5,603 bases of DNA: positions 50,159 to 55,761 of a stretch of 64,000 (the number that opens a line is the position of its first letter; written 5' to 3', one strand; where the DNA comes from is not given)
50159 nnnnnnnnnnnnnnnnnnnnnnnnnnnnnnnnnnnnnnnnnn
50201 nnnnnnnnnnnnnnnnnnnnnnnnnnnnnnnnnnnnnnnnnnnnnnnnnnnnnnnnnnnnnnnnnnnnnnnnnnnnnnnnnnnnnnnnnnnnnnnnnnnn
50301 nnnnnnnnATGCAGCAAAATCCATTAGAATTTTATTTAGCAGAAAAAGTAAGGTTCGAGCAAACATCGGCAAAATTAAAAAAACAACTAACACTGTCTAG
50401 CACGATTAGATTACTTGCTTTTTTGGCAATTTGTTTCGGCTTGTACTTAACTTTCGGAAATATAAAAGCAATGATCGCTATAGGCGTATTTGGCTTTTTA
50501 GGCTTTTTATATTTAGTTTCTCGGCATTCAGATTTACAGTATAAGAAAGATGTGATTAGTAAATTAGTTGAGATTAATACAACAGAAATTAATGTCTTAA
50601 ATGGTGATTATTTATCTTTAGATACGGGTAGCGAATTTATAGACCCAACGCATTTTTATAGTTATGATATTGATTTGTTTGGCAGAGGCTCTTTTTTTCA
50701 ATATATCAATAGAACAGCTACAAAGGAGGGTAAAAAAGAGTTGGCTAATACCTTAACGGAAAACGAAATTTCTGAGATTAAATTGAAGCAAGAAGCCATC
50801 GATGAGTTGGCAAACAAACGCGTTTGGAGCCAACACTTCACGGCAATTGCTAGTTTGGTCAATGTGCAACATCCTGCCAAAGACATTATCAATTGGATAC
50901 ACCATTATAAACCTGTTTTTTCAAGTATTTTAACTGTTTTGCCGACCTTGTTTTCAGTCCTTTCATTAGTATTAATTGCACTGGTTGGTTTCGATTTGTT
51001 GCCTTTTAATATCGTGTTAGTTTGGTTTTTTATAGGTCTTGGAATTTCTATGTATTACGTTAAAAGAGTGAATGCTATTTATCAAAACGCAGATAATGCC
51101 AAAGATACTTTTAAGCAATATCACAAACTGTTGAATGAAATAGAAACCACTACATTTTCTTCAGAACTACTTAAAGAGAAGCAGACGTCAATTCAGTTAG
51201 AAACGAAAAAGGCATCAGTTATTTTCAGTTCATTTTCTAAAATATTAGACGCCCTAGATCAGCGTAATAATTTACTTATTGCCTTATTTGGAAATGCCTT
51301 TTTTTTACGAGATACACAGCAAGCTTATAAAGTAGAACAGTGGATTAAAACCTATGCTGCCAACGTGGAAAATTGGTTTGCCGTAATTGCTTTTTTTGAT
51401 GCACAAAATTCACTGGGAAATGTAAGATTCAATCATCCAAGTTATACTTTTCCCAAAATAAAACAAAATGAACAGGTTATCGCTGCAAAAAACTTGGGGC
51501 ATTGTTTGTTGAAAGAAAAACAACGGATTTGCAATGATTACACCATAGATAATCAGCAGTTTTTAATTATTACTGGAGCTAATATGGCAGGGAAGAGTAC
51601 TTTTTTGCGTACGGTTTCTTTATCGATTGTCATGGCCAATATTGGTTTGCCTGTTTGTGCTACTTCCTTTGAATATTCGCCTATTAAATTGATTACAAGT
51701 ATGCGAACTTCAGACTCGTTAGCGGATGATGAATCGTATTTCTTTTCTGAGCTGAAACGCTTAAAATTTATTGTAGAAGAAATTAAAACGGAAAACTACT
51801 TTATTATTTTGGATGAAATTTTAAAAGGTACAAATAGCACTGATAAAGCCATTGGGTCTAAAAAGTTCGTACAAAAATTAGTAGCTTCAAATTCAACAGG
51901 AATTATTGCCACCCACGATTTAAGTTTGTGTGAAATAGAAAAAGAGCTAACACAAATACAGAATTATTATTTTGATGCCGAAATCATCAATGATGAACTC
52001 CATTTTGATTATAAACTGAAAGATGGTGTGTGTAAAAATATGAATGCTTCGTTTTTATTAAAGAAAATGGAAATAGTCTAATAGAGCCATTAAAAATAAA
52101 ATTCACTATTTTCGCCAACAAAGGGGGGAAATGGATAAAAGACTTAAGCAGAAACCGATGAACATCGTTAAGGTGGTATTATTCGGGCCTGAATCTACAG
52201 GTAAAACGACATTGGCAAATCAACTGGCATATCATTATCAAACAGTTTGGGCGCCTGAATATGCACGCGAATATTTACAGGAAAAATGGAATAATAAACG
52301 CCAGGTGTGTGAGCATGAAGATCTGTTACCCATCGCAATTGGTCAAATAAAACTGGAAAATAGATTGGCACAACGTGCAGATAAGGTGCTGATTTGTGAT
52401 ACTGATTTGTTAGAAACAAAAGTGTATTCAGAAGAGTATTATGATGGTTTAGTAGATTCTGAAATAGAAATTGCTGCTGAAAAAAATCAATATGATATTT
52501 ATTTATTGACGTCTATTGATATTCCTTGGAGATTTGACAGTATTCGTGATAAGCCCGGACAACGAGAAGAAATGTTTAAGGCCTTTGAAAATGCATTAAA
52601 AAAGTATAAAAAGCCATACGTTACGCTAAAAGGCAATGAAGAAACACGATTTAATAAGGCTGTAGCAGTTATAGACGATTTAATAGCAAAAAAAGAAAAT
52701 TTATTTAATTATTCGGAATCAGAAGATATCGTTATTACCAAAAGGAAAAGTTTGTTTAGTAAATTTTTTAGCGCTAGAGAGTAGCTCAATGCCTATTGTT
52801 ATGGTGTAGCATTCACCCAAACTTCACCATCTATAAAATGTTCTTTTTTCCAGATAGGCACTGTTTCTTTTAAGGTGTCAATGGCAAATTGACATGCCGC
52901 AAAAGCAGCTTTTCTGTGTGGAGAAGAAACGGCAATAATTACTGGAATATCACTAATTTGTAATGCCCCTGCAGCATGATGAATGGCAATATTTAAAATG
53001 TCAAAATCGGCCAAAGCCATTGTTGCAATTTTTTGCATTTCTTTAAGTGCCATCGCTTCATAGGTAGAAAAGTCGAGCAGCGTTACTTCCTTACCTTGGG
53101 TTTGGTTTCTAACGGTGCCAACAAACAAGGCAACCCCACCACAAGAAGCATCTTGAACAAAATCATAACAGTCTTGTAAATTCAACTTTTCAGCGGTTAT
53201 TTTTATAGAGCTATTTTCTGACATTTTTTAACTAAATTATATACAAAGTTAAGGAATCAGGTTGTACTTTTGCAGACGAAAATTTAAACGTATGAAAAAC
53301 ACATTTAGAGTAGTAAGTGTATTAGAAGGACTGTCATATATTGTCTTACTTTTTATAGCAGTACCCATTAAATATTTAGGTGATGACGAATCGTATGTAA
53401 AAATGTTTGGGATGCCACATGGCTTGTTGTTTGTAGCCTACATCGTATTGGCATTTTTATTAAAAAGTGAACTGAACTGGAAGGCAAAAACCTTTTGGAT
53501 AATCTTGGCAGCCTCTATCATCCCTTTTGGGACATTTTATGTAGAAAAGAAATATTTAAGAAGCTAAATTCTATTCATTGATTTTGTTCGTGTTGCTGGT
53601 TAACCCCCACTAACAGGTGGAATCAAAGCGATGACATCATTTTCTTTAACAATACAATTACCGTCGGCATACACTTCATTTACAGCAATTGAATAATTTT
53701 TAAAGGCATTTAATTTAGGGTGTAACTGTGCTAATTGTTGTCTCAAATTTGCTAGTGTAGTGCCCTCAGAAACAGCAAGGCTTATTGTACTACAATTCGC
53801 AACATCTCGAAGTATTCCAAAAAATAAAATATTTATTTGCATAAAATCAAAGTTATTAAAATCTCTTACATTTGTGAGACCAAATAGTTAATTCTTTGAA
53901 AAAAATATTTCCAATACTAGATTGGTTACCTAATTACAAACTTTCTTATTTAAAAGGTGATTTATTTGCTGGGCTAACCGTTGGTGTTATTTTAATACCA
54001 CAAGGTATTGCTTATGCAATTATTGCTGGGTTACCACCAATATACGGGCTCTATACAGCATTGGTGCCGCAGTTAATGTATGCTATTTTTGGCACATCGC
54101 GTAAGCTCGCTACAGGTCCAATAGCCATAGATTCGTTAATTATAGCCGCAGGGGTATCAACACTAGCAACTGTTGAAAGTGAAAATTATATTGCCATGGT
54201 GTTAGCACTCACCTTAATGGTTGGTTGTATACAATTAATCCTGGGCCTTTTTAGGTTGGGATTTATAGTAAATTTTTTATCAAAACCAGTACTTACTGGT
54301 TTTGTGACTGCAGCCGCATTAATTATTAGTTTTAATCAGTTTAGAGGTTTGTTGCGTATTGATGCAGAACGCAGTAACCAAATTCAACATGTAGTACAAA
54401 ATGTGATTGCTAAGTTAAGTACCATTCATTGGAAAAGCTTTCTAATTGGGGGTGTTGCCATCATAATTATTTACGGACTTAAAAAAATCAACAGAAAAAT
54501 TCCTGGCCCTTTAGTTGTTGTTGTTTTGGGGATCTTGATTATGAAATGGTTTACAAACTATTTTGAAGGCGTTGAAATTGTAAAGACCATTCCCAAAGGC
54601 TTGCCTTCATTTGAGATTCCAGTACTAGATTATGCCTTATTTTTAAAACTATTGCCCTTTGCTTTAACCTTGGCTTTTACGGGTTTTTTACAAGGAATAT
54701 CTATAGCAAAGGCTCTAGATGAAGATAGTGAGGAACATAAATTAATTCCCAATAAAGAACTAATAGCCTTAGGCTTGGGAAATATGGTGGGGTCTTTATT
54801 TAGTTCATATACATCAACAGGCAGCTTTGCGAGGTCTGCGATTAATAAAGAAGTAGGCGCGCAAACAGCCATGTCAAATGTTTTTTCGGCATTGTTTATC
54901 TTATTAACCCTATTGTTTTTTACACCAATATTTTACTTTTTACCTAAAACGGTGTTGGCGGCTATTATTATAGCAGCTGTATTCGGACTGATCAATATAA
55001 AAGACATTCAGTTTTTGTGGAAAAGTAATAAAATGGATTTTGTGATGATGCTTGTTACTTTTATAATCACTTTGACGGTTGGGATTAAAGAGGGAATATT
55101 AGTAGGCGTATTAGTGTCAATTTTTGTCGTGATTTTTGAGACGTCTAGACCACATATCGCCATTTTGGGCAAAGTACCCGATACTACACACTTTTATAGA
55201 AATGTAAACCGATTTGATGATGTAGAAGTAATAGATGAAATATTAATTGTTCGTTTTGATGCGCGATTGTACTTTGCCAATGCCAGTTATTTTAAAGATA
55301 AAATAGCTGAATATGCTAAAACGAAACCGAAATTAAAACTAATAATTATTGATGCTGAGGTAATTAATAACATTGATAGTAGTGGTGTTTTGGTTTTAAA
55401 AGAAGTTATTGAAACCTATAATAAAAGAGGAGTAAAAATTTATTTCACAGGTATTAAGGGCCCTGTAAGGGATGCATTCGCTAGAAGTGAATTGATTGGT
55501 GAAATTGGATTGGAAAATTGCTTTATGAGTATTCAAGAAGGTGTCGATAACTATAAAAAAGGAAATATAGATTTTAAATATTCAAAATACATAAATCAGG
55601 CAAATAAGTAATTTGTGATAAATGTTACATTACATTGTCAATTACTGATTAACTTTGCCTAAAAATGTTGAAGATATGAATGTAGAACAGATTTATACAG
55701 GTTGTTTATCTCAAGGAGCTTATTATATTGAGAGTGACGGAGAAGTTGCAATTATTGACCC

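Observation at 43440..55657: Two CRP-like boxes at identical promoter distance define a candidate sulfur/Moco regulon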

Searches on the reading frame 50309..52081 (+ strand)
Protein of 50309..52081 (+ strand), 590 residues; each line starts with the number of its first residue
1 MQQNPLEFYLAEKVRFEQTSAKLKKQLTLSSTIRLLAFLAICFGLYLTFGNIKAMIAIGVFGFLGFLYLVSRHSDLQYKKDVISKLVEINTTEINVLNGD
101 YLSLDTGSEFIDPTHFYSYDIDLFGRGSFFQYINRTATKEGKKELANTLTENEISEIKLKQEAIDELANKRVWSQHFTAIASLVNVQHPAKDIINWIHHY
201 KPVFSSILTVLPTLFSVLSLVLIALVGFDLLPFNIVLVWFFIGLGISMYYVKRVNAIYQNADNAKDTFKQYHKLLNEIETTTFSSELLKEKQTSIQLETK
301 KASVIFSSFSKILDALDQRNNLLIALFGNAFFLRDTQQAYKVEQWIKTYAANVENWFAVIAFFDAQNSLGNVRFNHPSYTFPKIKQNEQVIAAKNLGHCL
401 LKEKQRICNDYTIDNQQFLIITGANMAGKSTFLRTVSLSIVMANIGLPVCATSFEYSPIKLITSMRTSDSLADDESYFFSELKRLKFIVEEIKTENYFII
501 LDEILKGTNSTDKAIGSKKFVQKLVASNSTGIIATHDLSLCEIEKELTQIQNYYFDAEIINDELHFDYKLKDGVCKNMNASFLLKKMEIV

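Call 5: search_protein_families(library=pfam, proteins=[window:50309-52081:+])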
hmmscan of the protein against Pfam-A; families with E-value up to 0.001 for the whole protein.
window:50309-52081:+ (590 aa): 1 family
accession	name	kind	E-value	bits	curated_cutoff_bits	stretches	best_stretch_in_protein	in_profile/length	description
PF00488.27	MutS_V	-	1e-29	104.3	30.2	1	419-577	1-160/188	MutS domain V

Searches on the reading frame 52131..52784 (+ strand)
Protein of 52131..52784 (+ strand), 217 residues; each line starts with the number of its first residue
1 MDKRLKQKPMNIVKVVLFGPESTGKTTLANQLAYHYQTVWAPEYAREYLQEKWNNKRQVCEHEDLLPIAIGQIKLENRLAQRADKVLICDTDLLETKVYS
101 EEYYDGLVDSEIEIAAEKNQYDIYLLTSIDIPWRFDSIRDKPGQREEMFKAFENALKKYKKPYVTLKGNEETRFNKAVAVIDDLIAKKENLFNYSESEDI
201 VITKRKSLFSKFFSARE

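Call 5: search_protein_families(library=pfam, proteins=[window:52131-52784:+])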
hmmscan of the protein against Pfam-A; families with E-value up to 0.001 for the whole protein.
window:52131-52784:+ (217 aa): 3 families
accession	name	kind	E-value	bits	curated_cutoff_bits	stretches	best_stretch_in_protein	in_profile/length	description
PF13521.12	AAA_28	-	1.2e-39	136.5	27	1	14-173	1-164/164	AAA domain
PF20720.3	nSTAND3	-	6.5e-05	23.1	27.2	1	15-83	20-87/155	Novel STAND NTPase 3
PF13479.12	AAA_24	-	0.00065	20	27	0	13-32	3-22/195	AAA domain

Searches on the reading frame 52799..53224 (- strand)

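Call 5: search_protein_families(library=pfam, proteins=[window:52799-53224:-])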
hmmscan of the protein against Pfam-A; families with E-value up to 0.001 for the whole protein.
window:52799-53224:- (141 aa): 1 family
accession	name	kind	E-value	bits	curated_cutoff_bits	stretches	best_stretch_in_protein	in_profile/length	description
PF02391.22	MoaE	-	6.1e-38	130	23.4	1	9-120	1-113/114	MoaE protein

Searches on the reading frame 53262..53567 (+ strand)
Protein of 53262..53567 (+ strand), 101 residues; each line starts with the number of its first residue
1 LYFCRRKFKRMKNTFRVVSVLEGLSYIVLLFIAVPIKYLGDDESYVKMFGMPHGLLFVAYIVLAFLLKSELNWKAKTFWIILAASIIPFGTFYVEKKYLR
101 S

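Call 5: search_protein_families(library=pfam, proteins=[window:53262-53567:+])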
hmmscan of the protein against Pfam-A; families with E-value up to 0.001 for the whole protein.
window:53262-53567:+ (101 aa): 1 family
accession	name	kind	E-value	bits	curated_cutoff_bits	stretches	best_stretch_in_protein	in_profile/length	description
PF12823.12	DUF3817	-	4e-29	101.6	27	1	14-99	3-84/85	Domain of unknown function (DUF3817)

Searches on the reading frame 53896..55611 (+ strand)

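Call 5: search_protein_families(library=pfam, proteins=[window:53896-55611:+])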
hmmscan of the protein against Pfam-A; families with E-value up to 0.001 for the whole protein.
window:53896-55611:+ (571 aa): 2 families
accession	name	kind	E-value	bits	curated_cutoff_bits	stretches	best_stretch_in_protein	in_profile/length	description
PF00916.26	Sulfate_transp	-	2.9e-114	382.2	23.2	1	19-388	1-380/380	Sulfate permease family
PF01740.26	STAS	-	1.2e-20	73.6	22.6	1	443-548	4-105/106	STAS domain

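Call 23: search_protein_families(library=ncbifam, proteins=[window:53896-55611:+], max_evalue=0.001)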
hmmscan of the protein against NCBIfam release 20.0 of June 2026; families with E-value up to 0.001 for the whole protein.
window:53896-55611:+ (571 aa): 5 families
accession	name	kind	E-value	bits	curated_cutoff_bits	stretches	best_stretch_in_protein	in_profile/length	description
TIGR00815.1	sulP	subfamily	2e-153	511.8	380.45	1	6-548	1-564/565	sulfate permease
NF008660.1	PRK11660.1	equivalog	1.6e-66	224.9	614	1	12-550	22-562/572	C4-dicarboxylic acid transporter DauA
NF050096.1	BicarbTportBicA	equivalog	1e-46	159.6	880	1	15-548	8-538/547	bicarbonate transporter BicA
TIGR00377.1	ant_ant_sig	superfamily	2.1e-07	30.8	53.45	1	443-533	7-96/108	anti-sigma factor antagonist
TIGR02886.1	spore_II_AA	equivalog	0.00013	21.9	114.75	1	442-534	2-93/106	anti-sigma F factor antagonist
